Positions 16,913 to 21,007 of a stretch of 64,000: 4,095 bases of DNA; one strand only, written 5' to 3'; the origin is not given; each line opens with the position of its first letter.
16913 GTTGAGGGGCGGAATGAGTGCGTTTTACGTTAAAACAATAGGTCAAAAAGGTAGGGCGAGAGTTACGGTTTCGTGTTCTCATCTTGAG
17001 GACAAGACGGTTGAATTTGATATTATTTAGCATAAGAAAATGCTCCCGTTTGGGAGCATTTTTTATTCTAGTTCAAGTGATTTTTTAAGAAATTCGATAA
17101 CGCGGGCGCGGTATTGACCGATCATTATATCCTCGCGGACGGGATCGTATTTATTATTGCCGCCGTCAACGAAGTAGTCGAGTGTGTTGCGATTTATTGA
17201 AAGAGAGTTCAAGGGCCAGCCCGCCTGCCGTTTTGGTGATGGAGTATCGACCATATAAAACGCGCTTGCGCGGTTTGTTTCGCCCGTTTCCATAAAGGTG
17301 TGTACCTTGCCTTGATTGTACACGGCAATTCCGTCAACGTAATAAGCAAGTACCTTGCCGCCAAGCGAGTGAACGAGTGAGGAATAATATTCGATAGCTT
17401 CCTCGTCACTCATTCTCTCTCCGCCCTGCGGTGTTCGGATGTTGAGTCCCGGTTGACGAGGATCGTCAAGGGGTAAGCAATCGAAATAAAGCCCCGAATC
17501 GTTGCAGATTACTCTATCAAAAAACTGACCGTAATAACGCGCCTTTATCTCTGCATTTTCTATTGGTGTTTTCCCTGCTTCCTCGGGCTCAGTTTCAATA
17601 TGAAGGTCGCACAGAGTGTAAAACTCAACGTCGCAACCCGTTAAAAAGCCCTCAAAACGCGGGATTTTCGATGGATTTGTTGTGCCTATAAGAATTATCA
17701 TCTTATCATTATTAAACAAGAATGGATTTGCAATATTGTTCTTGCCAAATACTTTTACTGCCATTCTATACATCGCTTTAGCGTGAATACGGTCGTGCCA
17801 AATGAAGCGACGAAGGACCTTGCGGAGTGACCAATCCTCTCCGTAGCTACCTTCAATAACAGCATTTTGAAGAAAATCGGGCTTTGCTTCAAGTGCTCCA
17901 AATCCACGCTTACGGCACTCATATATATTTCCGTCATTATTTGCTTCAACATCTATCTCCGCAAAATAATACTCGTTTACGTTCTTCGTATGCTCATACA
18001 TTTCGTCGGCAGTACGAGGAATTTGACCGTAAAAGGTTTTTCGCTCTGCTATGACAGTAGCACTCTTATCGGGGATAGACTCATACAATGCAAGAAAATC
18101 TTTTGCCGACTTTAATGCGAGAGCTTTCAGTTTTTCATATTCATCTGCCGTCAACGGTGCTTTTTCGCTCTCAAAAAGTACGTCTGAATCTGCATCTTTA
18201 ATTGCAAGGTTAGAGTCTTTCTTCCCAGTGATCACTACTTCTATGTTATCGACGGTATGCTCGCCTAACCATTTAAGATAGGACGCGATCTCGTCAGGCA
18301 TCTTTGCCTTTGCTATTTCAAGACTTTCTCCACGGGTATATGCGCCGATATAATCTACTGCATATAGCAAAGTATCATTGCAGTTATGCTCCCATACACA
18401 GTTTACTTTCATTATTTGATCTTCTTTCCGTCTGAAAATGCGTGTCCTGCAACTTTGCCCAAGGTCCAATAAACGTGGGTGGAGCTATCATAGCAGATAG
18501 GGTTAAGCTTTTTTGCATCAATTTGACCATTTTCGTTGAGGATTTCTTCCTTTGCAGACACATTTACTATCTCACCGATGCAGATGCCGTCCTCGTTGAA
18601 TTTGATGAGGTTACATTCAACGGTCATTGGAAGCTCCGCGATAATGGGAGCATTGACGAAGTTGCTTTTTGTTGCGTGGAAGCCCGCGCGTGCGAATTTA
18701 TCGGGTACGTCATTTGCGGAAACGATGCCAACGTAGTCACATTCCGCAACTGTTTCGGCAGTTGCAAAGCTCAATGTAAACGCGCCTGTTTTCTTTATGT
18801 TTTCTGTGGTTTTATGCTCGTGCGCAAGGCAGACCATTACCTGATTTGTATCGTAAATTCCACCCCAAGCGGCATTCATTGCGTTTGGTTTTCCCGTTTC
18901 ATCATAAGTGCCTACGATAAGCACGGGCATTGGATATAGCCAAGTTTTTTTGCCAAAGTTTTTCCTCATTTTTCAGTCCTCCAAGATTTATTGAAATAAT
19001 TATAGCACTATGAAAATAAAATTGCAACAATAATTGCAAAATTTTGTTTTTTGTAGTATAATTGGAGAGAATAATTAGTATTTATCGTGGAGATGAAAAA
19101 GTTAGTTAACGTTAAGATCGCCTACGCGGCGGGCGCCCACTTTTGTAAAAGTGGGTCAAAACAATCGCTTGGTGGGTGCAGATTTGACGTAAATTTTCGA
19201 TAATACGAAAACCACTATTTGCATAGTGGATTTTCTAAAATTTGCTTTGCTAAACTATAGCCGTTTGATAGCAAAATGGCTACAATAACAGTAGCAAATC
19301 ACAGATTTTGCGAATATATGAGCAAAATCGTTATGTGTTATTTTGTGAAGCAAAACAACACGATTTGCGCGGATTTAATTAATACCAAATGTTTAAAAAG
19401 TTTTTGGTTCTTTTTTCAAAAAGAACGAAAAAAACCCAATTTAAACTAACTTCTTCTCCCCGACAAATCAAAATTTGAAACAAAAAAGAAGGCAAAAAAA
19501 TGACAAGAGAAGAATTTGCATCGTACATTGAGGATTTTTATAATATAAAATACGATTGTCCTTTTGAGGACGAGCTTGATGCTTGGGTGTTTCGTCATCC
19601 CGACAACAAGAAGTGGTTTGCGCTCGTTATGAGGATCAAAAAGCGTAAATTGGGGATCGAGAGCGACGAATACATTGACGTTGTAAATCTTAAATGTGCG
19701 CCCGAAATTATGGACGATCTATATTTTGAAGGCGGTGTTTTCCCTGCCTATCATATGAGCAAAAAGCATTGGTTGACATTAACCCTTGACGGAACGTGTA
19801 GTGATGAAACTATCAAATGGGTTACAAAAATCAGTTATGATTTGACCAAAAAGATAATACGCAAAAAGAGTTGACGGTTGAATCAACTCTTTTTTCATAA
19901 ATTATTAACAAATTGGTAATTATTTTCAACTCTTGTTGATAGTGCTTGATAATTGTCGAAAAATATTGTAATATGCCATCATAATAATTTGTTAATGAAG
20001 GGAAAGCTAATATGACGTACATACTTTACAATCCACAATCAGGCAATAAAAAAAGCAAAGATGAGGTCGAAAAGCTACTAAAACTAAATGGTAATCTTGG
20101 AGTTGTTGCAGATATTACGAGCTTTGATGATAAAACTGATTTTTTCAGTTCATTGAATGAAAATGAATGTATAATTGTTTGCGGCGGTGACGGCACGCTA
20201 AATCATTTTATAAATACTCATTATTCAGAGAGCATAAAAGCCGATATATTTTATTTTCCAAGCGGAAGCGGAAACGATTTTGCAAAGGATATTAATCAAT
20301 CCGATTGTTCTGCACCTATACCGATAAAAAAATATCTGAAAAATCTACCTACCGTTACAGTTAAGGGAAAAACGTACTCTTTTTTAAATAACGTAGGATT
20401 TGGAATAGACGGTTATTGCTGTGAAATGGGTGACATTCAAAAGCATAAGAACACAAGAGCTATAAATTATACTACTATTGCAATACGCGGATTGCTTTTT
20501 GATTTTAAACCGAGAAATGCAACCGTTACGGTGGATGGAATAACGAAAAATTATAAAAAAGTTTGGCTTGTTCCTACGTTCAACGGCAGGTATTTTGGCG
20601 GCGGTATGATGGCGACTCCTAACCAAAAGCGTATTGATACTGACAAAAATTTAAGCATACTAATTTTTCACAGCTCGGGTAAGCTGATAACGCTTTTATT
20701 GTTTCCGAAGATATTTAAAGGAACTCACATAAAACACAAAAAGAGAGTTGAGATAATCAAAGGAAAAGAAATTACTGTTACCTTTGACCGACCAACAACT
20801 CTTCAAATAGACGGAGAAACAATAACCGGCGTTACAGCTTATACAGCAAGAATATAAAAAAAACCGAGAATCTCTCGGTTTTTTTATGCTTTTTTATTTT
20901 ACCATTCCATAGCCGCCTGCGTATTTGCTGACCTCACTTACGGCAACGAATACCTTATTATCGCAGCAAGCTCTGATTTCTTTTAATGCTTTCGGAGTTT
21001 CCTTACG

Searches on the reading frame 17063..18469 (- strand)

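Call 71: search_protein_families(library=pfam, proteins=[window:17063-18469:-], max_evalue=0.00001)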
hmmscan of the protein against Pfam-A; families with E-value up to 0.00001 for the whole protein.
window:17063-18469:- (468 aa): 1 family
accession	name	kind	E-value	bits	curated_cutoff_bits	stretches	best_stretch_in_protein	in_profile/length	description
PF01725.21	Ham1p_like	-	3.9e-10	40.4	22.5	1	259-392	1-129/186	Ham1 family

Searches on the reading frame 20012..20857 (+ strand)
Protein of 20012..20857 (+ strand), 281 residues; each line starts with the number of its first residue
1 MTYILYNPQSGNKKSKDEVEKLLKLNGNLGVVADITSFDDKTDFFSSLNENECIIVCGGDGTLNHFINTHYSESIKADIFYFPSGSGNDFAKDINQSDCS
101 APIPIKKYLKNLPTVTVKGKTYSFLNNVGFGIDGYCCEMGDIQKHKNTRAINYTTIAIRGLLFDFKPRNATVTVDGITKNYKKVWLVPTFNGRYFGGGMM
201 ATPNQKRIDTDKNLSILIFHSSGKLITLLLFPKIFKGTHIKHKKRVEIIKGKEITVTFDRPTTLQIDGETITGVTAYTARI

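Call 72: search_protein_families(library=pfam, proteins=[window:20012-20857:+], max_evalue=0.00001)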
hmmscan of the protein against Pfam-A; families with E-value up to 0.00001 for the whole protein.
window:20012-20857:+ (281 aa): 2 families
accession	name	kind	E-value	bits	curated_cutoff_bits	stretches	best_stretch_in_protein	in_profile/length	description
PF19279.4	YegS_C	-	8.2e-19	68.3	27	1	128-273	3-142/158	YegS C-terminal NAD kinase beta sandwich-like domain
PF00781.29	DAGK_cat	-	3.7e-16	59.3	23.6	1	3-97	3-102/125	Diacylglycerol kinase catalytic domain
